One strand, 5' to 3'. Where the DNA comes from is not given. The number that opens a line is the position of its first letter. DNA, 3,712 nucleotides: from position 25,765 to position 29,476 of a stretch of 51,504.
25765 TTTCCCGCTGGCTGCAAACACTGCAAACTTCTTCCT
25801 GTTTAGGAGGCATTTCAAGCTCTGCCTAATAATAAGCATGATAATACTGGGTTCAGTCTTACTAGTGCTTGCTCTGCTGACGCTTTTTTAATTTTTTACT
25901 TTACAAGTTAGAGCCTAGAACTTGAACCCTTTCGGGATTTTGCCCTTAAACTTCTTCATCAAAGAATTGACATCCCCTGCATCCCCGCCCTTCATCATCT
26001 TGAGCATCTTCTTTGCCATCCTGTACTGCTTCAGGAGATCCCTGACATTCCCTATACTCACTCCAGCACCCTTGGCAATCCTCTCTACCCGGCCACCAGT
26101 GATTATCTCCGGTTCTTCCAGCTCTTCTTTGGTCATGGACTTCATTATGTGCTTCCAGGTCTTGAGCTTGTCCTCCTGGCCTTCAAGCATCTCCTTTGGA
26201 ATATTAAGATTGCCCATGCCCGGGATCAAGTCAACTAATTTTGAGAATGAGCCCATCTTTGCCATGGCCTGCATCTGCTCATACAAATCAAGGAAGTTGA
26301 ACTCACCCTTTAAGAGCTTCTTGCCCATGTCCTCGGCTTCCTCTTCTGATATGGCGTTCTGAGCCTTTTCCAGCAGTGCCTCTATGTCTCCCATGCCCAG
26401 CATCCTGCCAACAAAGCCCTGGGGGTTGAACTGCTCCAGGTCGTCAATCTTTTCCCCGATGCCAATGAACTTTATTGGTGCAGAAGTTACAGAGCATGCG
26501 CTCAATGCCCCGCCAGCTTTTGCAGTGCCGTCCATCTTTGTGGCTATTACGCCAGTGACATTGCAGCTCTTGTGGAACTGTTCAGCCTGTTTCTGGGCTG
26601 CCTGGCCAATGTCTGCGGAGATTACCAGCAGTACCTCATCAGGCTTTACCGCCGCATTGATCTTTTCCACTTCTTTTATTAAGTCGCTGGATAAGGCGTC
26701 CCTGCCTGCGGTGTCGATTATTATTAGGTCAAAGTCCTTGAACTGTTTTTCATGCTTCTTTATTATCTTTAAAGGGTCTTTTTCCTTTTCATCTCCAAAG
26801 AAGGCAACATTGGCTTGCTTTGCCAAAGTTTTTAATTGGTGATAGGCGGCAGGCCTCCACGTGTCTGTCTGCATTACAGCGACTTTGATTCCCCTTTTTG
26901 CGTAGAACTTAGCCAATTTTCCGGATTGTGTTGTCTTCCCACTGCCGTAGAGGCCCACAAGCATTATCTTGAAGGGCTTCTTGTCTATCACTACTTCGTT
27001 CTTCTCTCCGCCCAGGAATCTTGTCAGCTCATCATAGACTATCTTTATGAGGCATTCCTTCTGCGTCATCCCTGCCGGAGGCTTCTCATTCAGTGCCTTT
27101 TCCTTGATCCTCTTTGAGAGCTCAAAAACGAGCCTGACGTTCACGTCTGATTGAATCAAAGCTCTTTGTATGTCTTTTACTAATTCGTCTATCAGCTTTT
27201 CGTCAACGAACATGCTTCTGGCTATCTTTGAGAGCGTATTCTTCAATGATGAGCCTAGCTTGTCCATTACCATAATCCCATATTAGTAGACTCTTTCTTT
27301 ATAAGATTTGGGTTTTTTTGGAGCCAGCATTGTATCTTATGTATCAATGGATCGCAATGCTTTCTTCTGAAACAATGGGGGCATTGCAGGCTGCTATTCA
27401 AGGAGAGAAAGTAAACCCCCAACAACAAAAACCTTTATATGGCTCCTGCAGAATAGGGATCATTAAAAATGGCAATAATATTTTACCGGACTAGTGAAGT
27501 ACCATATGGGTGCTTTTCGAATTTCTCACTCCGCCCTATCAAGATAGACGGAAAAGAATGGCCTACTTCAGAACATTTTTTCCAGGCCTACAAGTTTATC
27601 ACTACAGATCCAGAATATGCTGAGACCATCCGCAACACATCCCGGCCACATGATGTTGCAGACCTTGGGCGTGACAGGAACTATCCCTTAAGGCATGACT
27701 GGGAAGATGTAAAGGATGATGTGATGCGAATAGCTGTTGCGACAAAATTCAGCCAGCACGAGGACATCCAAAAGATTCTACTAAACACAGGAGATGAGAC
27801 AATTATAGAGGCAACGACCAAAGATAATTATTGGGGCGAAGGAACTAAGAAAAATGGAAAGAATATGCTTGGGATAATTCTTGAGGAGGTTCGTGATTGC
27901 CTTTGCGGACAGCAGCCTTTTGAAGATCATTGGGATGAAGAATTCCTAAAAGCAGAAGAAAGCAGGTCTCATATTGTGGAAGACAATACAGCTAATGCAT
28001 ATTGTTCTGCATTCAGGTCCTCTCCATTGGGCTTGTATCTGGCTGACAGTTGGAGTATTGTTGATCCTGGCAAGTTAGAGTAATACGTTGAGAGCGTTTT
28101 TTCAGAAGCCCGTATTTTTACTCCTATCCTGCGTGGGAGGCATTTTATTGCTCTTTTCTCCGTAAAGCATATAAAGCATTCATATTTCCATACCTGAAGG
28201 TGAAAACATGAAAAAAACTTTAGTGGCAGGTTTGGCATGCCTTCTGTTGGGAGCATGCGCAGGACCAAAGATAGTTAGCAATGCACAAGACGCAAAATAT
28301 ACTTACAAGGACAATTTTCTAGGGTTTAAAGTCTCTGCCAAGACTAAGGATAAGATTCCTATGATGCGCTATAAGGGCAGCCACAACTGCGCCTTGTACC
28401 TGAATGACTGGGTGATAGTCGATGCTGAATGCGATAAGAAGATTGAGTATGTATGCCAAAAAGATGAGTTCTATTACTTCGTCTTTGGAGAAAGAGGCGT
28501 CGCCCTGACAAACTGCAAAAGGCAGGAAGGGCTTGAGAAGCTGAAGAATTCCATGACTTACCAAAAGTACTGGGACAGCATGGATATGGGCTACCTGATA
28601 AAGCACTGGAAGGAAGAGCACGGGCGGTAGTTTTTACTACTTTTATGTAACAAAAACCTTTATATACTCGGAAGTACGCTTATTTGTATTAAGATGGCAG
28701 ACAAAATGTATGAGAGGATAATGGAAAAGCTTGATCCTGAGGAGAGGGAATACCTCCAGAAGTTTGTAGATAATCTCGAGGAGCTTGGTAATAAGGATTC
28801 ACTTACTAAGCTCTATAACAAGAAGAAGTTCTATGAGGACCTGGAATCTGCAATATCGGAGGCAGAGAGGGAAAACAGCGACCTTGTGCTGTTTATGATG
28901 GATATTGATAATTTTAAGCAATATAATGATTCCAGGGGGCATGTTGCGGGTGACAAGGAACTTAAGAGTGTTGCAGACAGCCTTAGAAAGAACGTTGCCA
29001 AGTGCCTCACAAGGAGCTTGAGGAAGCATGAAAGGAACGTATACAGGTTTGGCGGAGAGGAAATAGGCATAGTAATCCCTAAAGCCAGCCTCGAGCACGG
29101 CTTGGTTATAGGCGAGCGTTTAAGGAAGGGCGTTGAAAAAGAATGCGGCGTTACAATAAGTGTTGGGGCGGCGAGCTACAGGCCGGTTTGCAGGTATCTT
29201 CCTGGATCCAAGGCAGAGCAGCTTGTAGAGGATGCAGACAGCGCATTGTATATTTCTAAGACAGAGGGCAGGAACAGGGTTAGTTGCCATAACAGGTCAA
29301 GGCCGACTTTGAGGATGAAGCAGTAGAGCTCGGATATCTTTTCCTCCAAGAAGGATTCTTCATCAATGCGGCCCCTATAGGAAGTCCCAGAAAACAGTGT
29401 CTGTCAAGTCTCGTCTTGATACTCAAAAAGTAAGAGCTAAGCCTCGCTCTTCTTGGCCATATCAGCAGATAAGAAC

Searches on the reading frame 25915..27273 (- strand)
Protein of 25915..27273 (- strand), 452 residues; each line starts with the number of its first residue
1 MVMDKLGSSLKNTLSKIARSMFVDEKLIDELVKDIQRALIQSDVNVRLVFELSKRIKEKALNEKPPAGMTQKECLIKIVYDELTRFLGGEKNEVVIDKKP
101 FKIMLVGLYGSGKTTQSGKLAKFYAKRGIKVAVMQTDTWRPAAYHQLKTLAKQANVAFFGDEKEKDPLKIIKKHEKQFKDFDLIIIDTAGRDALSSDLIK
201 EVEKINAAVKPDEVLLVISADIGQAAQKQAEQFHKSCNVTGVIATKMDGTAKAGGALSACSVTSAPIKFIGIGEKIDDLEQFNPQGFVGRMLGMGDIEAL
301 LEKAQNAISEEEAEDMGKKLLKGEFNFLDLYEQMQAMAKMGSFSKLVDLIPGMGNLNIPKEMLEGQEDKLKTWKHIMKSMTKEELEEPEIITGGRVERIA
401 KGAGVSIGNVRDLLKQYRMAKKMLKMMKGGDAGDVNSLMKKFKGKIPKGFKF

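Call 13: search_protein_families(library=pfam, proteins=[window:25915-27273:-])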
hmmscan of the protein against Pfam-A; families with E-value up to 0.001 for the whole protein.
window:25915-27273:- (452 aa): 4 families
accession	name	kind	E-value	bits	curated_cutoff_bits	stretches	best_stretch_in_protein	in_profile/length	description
PF00448.28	SRP54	-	1.2e-67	227.8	22.7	1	101-293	2-196/196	SRP54-type protein, GTPase domain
PF02978.25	SRP_SPB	-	2.5e-29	102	27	1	324-424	1-91/91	Signal peptide binding domain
PF02881.24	SRP54_N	-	5.2e-17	62.3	22.4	1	6-83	1-75/75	SRP54-type protein, helical bundle domain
PF01656.29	CbiA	-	1.1e-05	25.8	25.4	1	110-251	9-87/125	CobQ/CobB/MinD/ParA nucleotide binding domain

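Call 18: find_encoding_contigs(protein=window:25915-27273:-, flank=10000, max_places=10)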
Protein window:25915-27273:- (452 aa): no gene with exactly this product is on record in the collection.

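Call 19: find_related_loci(query=window:25915-27273:-, collection=genome_contigs, flank=10000)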
Query window:25915-27273:- (452 aa) in genome_contigs; peptide patterns used: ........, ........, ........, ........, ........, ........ (x = any residue, [..] = any of these).
202 stretches matched a pattern; 101 encode a relative of the query (tblastn E <= 1e-3); the best 80 are kept; 80 distinct loci.
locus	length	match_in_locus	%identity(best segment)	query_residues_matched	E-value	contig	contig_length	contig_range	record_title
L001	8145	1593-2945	69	1-451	0e+0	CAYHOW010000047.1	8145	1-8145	MAG TPA_asm: Candidatus Woesearchaeota archaeon isolate ERP119705_co14_579 genome assembly, contig: NODE_13847_length_81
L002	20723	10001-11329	69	1-446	0e+0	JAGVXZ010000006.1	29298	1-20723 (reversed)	Candidatus Woesearchaeota archaeon isolate RIFCSPHIGHO2_12_FULL_30_20 rifcsphigho2_12_scaffold_1905, whole genome shotgu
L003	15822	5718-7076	68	1-447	0e+0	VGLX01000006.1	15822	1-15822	MAG: Candidatus Woesearchaeota archaeon isolate M_DeepCast_400m_m2_277 M_DeepCast_400m_m2_277_Ga0194112_10006251, whole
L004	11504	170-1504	66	1-448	0e+0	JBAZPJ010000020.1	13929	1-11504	MAG: Candidatus Nanoarchaeia archaeon isolate SO_2017_SWC_27 scaffold_3755_c1_LP-4_2017, whole genome shotgun sequence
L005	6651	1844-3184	68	1-450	0e+0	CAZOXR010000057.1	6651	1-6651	MAG TPA_asm: uncultured Methanosarcinales archaeon isolate SRP077602_co2_341 genome assembly, contig: NODE_17128_length_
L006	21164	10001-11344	66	1-449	0e+0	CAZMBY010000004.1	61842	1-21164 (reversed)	MAG TPA_asm: uncultured Methanosarcinales archaeon isolate binchicken_co125_1124 genome assembly, contig: NODE_1000_leng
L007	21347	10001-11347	65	1-449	0e+0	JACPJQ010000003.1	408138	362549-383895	MAG: Candidatus Woesearchaeota archaeon isolate NC_groundwater_472_Ag_B-0.1um_38_40 S34_3B_scaffold_186640, whole genome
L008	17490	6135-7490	65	1-451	0e+0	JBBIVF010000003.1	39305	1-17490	MAG: Candidatus Woesearchaeota archaeon isolate FAS170219_bin_70 NODE_1217_length_39305_cov_4.571210, whole genome shotg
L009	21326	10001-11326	69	1-445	0e+0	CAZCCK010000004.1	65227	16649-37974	MAG TPA_asm: Candidatus Woesearchaeota archaeon isolate SRP193066_co2_72 genome assembly, contig: NODE_136_length_65227_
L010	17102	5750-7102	65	1-452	0e+0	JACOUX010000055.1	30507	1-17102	MAG: Candidatus Woesearchaeota archaeon isolate NC_groundwater_84_Ag_S-0.1um_40_33 S35_SO-1_scaffold_422962, whole genom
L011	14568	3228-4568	66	1-450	0e+0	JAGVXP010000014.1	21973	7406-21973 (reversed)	Candidatus Woesearchaeota archaeon isolate RIFCSPHIGHO2_02_FULL_36_13 rifcsphigho2_02_scaffold_10757, whole genome shotg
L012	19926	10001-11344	65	1-449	0e+0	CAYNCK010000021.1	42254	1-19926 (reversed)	MAG TPA_asm: uncultured Methanosarcinales archaeon isolate binchicken_co203_103 genome assembly, contig: k141_402615, wh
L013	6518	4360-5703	65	1-449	0e+0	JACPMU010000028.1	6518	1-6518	MAG: Candidatus Woesearchaeota archaeon isolate NC_groundwater_557_Ag_S-0.1um_39_8 S35_SO-1_scaffold_81806, whole genome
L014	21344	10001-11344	65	1-449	0e+0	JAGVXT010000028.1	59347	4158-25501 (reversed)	Candidatus Woesearchaeota archaeon isolate RIFCSPLOWO2_01_FULL_38_40 rifcsplowo2_01_scaffold_3193, whole genome shotgun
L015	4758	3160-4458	67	1-432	0e+0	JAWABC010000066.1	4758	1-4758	MAG: Candidatus Nanoarchaeia archaeon isolate JZ-4_201709_bins_71 JZ-4_201709_bins_71_scaffold_66, whole genome shotgun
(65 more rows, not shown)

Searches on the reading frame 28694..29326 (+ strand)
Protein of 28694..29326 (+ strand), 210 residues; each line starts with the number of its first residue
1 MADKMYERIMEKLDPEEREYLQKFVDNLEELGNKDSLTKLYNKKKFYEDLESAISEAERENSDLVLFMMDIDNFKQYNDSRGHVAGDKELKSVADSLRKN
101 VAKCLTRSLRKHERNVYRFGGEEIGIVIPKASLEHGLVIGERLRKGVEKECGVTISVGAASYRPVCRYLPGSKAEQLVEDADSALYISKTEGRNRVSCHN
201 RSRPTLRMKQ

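Call 13: search_protein_families(library=pfam, proteins=[window:28694-29326:+])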
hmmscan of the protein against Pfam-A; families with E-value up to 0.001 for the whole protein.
window:28694-29326:+ (210 aa): 1 family
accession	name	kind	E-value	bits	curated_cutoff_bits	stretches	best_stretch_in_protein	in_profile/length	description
PF00990.26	GGDEF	-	6.2e-33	114.3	23.8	1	34-195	3-161/161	Diguanylate cyclase, GGDEF domain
